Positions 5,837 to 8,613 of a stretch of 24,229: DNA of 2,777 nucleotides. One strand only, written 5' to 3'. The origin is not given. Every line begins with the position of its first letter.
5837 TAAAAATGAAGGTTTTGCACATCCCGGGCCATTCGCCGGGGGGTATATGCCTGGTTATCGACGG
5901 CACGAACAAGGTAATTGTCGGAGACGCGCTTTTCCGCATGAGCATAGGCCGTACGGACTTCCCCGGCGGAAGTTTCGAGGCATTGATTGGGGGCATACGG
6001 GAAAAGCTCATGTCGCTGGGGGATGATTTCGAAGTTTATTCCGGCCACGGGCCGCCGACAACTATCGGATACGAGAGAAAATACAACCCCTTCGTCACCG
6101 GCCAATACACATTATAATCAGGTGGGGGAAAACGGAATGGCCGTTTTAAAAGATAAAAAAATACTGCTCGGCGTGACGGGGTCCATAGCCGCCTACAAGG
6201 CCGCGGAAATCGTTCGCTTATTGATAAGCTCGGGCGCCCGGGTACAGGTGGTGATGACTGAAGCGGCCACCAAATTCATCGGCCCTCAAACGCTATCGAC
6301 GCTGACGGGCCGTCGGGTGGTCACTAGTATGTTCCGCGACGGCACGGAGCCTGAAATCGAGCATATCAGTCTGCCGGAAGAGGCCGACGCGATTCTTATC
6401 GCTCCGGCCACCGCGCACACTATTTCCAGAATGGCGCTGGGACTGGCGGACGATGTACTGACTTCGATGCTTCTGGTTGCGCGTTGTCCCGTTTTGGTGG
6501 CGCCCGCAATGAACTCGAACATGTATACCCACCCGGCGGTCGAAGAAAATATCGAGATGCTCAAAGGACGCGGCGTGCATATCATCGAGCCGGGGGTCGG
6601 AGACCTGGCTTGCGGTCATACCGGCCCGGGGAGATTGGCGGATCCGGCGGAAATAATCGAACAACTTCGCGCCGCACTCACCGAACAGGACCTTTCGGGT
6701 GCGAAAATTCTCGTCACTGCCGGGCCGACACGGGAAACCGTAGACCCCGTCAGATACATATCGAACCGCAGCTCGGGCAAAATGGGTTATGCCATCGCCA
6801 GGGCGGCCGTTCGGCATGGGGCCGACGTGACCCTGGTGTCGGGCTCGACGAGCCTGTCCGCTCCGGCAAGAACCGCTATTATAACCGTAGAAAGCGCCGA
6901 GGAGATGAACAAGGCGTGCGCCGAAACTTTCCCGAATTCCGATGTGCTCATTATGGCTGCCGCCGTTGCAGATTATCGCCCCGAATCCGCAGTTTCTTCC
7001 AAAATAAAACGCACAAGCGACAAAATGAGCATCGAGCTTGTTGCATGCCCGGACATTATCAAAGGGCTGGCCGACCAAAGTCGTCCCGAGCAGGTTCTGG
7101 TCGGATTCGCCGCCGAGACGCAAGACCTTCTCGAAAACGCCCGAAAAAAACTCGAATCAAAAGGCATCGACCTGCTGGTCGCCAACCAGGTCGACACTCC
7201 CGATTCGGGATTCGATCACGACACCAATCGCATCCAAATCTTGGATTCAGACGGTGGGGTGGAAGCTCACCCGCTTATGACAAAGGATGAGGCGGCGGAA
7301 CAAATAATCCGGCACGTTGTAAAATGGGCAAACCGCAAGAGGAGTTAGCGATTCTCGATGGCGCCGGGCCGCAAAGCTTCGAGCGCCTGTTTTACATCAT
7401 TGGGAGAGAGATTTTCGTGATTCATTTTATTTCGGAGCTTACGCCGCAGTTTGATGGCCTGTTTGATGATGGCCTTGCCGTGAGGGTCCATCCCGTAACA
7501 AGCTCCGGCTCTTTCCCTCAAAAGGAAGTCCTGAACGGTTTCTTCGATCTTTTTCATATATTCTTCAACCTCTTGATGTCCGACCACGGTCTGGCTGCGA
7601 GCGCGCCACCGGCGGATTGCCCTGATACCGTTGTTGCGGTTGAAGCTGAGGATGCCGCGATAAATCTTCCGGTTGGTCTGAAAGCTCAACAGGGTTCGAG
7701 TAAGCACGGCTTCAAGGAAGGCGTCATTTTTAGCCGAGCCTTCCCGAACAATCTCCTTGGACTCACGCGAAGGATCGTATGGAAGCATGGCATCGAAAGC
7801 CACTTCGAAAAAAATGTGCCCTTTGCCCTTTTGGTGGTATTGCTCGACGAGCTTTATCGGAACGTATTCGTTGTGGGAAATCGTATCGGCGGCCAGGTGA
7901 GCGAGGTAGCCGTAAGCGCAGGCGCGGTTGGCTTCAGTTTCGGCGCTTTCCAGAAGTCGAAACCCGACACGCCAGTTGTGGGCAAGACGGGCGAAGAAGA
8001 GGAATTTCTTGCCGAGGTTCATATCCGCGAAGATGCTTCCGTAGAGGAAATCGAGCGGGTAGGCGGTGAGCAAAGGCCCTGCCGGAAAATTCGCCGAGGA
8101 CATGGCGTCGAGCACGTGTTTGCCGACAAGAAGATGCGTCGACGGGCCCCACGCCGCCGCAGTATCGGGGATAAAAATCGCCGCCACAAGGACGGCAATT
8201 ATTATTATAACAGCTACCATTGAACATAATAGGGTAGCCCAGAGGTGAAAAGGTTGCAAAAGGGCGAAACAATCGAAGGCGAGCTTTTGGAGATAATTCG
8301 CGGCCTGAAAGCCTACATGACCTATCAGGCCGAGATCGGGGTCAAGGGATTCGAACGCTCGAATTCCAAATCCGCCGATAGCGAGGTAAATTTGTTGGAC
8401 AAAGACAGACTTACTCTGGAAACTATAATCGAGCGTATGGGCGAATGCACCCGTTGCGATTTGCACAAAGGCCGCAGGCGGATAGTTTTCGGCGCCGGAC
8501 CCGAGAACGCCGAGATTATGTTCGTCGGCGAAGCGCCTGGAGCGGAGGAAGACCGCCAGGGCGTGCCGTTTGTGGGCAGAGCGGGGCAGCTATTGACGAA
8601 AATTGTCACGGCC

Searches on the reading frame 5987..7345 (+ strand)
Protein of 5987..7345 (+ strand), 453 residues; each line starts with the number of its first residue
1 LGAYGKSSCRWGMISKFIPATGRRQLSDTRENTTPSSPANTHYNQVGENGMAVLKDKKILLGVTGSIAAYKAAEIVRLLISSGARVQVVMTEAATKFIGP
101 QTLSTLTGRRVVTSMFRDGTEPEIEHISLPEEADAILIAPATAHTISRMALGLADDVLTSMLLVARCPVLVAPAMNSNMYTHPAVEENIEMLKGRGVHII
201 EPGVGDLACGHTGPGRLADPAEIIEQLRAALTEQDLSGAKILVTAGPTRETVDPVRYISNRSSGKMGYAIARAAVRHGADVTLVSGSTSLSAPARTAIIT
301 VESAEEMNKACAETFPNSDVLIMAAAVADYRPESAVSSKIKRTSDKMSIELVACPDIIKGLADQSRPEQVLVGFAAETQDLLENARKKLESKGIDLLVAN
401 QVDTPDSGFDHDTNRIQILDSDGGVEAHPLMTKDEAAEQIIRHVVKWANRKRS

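Call 70: search_protein_families(library=pfam, proteins=[window:5987-7345:+], max_evalue=0.00001)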
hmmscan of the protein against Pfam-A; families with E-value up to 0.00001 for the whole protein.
window:5987-7345:+ (453 aa): 2 families
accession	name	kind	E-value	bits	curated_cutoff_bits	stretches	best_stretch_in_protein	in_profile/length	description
PF04127.22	DFP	-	7.9e-74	247.9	22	1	236-418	1-185/186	DNA/pantothenate metabolism flavoprotein C-terminal domain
PF02441.25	Flavoprotein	-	1.3e-34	119.6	22.7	1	57-229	1-160/162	Flavoprotein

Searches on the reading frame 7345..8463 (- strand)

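Call 70: search_protein_families(library=pfam, proteins=[window:7345-8463:-], max_evalue=0.00001)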
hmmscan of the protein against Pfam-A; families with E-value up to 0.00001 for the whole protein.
window:7345-8463:- (372 aa): 1 family
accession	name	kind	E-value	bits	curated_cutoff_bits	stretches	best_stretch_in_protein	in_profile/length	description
PF00882.24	Zn_dep_PLPC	-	1.9e-18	67.4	26.8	1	109-257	1-156/167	Zinc dependent phospholipase C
